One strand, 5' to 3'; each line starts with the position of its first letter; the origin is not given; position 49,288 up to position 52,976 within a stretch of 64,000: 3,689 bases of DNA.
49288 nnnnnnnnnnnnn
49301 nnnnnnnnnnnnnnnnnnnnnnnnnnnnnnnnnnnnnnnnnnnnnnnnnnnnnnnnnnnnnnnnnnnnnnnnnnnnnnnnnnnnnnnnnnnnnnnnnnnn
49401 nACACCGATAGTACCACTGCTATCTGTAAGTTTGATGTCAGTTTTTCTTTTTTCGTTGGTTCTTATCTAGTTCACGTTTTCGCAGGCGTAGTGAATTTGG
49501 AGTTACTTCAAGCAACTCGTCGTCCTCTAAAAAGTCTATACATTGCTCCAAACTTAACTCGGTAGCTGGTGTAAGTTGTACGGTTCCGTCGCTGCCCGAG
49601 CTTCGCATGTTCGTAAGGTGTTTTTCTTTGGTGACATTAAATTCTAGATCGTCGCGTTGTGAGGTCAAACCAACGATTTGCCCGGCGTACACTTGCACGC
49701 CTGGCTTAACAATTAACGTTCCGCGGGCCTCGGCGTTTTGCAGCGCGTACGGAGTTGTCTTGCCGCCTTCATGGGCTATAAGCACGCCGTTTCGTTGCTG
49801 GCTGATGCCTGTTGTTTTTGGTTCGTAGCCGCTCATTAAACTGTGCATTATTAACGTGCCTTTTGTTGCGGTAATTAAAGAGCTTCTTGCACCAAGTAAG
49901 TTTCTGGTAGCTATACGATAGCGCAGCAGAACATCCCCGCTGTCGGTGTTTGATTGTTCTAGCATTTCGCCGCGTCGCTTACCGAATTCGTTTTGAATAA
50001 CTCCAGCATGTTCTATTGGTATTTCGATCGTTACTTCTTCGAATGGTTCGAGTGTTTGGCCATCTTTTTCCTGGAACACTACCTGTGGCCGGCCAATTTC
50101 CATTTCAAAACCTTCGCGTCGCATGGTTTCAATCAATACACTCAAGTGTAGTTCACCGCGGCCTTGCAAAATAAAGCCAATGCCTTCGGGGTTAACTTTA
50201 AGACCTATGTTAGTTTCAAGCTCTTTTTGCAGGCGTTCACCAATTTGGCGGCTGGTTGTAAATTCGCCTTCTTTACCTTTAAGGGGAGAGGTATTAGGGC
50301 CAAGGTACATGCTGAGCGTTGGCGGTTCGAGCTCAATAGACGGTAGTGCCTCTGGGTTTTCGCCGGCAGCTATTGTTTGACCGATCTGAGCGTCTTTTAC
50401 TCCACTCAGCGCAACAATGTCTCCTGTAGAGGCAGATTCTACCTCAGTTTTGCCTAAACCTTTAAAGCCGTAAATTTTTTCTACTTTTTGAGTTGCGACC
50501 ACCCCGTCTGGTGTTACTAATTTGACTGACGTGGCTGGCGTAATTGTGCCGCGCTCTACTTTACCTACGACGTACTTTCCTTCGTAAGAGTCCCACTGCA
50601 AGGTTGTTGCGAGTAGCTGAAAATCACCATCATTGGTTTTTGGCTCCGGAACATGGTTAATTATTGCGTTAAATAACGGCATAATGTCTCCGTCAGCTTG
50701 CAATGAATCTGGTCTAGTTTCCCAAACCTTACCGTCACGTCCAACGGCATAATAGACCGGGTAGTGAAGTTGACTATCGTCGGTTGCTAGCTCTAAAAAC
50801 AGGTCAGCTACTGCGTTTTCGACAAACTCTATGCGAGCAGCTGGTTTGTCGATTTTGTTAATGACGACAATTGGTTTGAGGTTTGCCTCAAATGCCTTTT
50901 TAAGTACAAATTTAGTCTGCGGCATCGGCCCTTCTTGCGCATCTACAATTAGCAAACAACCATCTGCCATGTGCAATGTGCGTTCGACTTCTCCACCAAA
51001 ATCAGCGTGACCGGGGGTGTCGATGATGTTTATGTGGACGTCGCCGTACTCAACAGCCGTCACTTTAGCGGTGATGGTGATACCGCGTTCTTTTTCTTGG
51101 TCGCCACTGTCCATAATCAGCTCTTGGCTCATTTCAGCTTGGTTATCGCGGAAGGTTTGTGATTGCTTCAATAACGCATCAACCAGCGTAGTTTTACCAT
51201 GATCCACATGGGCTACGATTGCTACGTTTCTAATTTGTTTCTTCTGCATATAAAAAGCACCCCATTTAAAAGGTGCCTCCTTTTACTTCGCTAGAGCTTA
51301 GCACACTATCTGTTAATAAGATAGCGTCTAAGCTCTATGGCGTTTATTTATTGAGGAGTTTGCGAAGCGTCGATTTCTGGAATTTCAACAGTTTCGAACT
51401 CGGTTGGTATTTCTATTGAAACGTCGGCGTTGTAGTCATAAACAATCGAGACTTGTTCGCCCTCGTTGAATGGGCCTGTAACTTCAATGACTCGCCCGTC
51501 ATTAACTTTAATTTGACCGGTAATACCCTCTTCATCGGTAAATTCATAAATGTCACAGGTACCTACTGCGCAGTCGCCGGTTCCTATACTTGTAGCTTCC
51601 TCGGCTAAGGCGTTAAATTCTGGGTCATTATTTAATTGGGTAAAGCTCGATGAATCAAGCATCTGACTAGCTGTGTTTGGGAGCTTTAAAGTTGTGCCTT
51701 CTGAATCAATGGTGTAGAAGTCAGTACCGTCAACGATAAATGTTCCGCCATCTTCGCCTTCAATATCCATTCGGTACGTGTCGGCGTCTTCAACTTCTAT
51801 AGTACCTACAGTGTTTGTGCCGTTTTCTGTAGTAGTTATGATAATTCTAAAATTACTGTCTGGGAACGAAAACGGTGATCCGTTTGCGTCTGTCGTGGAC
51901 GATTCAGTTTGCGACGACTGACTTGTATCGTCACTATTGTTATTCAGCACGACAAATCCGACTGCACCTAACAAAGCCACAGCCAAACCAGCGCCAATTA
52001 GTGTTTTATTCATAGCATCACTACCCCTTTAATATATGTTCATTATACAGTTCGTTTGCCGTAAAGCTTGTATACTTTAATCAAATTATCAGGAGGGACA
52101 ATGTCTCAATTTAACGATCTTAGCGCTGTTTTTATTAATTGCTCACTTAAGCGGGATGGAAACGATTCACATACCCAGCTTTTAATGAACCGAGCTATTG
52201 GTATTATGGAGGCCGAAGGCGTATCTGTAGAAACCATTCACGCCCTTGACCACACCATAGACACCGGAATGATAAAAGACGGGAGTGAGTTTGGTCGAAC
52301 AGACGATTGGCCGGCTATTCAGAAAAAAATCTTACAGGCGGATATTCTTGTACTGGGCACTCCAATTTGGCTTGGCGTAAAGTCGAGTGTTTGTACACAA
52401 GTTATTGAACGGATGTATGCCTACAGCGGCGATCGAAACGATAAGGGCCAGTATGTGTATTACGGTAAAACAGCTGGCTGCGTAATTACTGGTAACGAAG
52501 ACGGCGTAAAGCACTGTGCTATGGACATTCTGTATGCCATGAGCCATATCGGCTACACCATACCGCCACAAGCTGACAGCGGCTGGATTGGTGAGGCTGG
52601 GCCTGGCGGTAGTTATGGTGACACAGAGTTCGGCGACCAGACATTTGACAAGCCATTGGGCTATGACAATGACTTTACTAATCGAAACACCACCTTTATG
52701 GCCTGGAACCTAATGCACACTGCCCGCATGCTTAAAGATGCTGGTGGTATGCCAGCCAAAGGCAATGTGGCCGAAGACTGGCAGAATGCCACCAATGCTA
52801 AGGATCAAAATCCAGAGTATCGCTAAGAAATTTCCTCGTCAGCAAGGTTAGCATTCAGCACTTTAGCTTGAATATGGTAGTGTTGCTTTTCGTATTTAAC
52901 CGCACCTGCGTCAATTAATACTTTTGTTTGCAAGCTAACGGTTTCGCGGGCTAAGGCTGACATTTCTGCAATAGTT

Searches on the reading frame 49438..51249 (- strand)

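Call 47: search_protein_families(library=pfam, proteins=[window:49438-51249:-], max_evalue=0.0001)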
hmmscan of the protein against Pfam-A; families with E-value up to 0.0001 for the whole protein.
window:49438-51249:- (603 aa): 6 families
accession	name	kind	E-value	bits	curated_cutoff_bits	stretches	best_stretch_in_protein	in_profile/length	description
PF00009.33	GTP_EFTU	-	7.1e-56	189.2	26.5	1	4-201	1-187/188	Elongation factor Tu GTP binding domain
PF21018.2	BipA_C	-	2.1e-42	143.7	23.8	1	487-595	1-109/110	TypA/BipA C-terminal domain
PF00679.30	EFG_C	-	6.4e-16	58.6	27.9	1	399-482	2-85/89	Elongation factor G C-terminus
PF03144.31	GTP_EFTU_D2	-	4.8e-08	33.7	30.3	1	224-294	1-73/73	Elongation factor Tu domain 2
PF01926.29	MMR_HSR1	-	1.1e-07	32.4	21.9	1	9-132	2-113/113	50S ribosome-binding GTPase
PF22042.2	EF-G_D2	-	3.5e-05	24.3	27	0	217-294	9-82/84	Elongation factor G domain 2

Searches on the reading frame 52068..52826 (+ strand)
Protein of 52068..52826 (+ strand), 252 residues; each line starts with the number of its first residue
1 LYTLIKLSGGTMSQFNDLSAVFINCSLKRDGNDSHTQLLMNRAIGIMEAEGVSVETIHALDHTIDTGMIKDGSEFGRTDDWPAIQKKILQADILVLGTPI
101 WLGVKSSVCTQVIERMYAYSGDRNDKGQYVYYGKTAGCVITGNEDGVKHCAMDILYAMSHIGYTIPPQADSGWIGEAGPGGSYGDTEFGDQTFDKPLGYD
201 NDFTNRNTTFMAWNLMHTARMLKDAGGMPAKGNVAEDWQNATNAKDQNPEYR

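Call 47: search_protein_families(library=pfam, proteins=[window:52068-52826:+], max_evalue=0.0001)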
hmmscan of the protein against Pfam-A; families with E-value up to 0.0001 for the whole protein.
window:52068-52826:+ (252 aa): 1 family
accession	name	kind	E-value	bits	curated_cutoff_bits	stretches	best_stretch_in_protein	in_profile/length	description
PF03358.20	FMN_red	-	3.3e-12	46.7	24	1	21-168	4-142/152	NADPH-dependent FMN reductase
